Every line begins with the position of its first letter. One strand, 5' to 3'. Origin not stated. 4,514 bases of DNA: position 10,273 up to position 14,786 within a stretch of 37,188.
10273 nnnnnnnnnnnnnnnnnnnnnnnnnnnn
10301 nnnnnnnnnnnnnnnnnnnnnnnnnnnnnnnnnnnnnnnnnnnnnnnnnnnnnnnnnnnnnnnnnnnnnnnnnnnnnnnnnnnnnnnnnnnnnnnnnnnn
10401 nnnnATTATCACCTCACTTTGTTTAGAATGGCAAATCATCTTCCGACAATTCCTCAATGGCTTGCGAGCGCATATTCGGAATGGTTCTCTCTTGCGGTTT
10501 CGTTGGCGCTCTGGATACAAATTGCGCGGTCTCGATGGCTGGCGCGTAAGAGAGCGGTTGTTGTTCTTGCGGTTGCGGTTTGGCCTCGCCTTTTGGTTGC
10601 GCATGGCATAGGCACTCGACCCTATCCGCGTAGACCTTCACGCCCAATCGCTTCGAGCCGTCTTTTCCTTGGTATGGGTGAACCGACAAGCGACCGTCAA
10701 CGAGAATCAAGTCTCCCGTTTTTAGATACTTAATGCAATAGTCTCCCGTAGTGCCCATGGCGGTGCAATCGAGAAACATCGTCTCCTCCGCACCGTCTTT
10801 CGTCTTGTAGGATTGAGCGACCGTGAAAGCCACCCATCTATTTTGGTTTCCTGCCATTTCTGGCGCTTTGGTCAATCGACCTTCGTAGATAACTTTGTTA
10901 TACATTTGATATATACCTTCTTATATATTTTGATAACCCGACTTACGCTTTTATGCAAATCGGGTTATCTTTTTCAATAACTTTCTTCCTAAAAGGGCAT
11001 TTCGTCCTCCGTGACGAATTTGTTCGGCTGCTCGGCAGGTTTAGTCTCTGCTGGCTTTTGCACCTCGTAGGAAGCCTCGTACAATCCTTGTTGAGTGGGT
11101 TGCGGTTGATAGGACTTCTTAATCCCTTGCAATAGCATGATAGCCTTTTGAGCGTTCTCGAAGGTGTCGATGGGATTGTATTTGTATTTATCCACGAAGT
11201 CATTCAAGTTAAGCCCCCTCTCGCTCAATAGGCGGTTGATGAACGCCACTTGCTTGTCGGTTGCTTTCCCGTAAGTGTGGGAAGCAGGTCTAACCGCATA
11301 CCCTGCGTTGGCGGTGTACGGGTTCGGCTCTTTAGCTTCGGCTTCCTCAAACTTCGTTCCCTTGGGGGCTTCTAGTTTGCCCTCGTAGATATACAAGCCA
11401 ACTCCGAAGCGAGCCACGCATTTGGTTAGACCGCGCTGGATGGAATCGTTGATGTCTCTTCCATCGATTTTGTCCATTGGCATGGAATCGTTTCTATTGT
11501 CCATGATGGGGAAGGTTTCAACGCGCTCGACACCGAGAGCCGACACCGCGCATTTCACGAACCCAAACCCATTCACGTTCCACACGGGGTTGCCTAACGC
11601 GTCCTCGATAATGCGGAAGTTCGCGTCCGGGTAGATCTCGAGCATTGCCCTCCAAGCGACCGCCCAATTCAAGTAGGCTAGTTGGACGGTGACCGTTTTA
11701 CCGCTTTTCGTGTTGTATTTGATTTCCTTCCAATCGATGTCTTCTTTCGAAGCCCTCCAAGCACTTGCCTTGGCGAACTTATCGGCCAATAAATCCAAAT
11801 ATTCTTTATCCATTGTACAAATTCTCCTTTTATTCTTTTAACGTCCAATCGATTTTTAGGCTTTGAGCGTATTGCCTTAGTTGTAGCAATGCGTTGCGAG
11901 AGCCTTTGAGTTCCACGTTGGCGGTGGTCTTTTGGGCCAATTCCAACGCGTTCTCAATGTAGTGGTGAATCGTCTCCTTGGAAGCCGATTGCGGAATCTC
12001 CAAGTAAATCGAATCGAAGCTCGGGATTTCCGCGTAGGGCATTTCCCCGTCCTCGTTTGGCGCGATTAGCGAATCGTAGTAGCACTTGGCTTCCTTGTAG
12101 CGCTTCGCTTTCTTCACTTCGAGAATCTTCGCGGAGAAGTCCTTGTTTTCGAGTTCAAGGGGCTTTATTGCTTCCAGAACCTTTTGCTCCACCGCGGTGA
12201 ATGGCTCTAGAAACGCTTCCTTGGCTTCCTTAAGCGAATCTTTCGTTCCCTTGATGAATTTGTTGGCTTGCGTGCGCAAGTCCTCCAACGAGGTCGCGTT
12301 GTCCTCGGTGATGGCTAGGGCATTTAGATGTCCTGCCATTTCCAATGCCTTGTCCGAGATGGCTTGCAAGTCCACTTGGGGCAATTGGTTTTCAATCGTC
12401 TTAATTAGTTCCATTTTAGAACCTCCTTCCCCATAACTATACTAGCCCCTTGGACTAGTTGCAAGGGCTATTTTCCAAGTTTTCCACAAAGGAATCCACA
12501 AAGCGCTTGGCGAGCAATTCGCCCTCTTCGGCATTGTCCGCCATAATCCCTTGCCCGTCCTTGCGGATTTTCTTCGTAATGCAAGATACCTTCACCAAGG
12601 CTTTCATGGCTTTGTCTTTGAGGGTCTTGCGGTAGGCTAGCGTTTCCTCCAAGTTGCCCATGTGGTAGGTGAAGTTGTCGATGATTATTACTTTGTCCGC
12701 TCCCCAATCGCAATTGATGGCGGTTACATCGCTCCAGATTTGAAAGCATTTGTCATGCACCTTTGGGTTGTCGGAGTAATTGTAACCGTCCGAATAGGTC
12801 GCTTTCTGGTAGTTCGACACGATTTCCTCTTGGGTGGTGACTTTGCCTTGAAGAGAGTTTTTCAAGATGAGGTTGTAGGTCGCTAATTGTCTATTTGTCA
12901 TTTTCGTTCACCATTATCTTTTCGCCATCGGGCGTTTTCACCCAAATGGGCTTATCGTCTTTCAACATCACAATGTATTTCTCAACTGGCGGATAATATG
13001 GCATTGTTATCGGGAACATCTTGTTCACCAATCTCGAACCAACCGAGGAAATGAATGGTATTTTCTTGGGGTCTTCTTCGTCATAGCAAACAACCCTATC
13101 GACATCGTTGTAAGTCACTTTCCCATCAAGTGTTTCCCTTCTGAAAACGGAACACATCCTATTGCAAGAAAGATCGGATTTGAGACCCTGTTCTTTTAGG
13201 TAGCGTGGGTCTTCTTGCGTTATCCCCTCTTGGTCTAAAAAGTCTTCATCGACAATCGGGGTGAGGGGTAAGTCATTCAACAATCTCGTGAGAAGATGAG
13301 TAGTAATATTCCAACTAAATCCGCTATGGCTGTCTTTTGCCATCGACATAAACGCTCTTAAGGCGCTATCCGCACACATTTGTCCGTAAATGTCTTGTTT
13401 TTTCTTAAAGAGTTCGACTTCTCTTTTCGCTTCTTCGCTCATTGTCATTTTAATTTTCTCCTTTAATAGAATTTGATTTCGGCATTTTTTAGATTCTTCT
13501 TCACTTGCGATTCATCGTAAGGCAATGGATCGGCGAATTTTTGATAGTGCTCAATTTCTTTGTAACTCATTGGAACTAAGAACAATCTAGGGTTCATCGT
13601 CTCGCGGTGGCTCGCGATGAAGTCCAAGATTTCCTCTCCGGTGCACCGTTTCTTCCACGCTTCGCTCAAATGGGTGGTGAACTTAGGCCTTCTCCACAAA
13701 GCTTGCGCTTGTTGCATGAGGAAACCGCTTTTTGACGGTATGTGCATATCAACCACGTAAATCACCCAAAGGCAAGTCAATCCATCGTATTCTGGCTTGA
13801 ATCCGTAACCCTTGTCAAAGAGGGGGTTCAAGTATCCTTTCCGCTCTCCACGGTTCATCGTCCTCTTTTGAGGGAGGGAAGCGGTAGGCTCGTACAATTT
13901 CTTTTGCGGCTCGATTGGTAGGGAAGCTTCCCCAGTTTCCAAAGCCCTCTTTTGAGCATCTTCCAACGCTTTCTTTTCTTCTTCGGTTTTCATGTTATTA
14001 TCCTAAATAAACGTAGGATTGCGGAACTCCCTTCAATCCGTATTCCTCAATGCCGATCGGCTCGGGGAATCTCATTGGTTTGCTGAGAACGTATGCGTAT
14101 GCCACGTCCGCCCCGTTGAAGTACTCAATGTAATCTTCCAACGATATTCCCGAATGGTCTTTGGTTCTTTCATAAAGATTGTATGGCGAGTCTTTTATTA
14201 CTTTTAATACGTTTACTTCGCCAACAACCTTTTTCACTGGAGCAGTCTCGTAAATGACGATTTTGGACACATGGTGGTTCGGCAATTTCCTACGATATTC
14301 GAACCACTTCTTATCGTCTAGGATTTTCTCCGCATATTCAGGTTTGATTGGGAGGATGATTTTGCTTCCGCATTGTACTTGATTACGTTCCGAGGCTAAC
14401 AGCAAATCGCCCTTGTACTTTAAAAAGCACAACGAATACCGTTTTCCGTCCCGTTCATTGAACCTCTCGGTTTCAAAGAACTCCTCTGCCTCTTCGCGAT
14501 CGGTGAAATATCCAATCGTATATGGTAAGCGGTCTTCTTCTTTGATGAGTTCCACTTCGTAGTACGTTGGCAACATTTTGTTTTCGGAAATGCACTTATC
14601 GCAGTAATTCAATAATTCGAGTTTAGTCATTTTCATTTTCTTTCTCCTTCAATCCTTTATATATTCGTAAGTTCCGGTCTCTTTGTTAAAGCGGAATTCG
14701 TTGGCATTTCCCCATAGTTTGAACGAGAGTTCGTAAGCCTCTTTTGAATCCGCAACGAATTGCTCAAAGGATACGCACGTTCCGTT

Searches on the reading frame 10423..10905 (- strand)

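Call 41: search_protein_families(library=phrogs, proteins=[window:10423-10905:-], max_evalue=0.001)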
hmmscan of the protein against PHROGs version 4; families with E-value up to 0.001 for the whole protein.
window:10423-10905:- (160 aa): 1 family
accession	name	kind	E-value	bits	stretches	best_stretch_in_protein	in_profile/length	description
phrog_44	-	DNA, RNA and nucleotide metabolism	4e-24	86.8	1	1-160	86-228/271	single strand DNA binding protein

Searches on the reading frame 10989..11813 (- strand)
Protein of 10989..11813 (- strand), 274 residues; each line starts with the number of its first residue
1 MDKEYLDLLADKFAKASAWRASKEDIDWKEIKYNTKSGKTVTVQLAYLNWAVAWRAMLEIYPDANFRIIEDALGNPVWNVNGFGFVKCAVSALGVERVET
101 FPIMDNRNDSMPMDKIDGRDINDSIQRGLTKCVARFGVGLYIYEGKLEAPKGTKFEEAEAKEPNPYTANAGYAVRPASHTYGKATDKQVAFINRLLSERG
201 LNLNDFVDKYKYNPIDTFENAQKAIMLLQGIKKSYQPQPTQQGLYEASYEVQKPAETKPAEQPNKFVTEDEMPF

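Call 41: search_protein_families(library=phrogs, proteins=[window:10989-11813:-], max_evalue=0.001)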
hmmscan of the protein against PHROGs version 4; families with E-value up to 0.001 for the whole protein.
window:10989-11813:- (274 aa): 3 families
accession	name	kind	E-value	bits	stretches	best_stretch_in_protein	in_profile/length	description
phrog_659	-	DNA, RNA and nucleotide metabolism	2.5e-27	96.8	1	34-162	16-148/205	Sak-like ssDNA annealing protein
phrog_8492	-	DNA, RNA and nucleotide metabolism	4.7e-18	66.7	1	44-146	40-153/269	Sak-like ssDNA annealing protein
phrog_21418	-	unknown function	2.4e-12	48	1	43-181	23-162/224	-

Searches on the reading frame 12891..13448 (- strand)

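Call 42: search_protein_families(library=phrogs, proteins=[window:12891-13448:-], max_evalue=0.001)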
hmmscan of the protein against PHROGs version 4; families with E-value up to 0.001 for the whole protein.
window:12891-13448:- (185 aa): 1 family
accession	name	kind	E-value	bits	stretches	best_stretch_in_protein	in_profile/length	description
phrog_24386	-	unknown function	1.2e-26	94.6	1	10-163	126-273/339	-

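Call 86: search_protein_families(library=pfam, proteins=[window:12891-13448:-], max_evalue=0.01)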
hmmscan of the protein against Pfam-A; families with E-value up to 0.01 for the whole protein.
window:12891-13448:- (185 aa): 1 family
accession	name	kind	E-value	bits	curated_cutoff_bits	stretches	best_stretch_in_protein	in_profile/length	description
PF25185.1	Tad3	-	6.4e-15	55.4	27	1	3-122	3-110/119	Type I Thoeris inhibitor Tad3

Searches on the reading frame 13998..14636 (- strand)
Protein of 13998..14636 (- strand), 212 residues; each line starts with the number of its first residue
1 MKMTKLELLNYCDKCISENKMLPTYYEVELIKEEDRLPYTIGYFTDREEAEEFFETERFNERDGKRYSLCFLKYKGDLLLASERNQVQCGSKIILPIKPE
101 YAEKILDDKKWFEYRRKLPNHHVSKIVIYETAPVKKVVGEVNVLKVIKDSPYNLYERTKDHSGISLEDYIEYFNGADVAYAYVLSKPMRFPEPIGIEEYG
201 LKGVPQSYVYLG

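Call 42: search_protein_families(library=phrogs, proteins=[window:13998-14636:-], max_evalue=0.001)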
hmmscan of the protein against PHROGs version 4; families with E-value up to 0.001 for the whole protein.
window:13998-14636:- (212 aa): 2 families
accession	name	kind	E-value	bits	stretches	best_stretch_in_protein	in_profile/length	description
phrog_3136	-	unknown function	2.1e-35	122.7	1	92-211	4-125/134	-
phrog_11553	-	unknown function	2.3e-12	47.8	1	90-210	135-260/278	-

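Call 86: search_protein_families(library=pfam, proteins=[window:13998-14636:-], max_evalue=0.01)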
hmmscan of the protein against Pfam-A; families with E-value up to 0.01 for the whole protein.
window:13998-14636:- (212 aa): 1 family
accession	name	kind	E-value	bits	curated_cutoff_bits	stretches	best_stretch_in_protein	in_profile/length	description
PF04266.20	ASCH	-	5.6e-05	24.2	21.2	1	97-167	3-74/103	ASCH domain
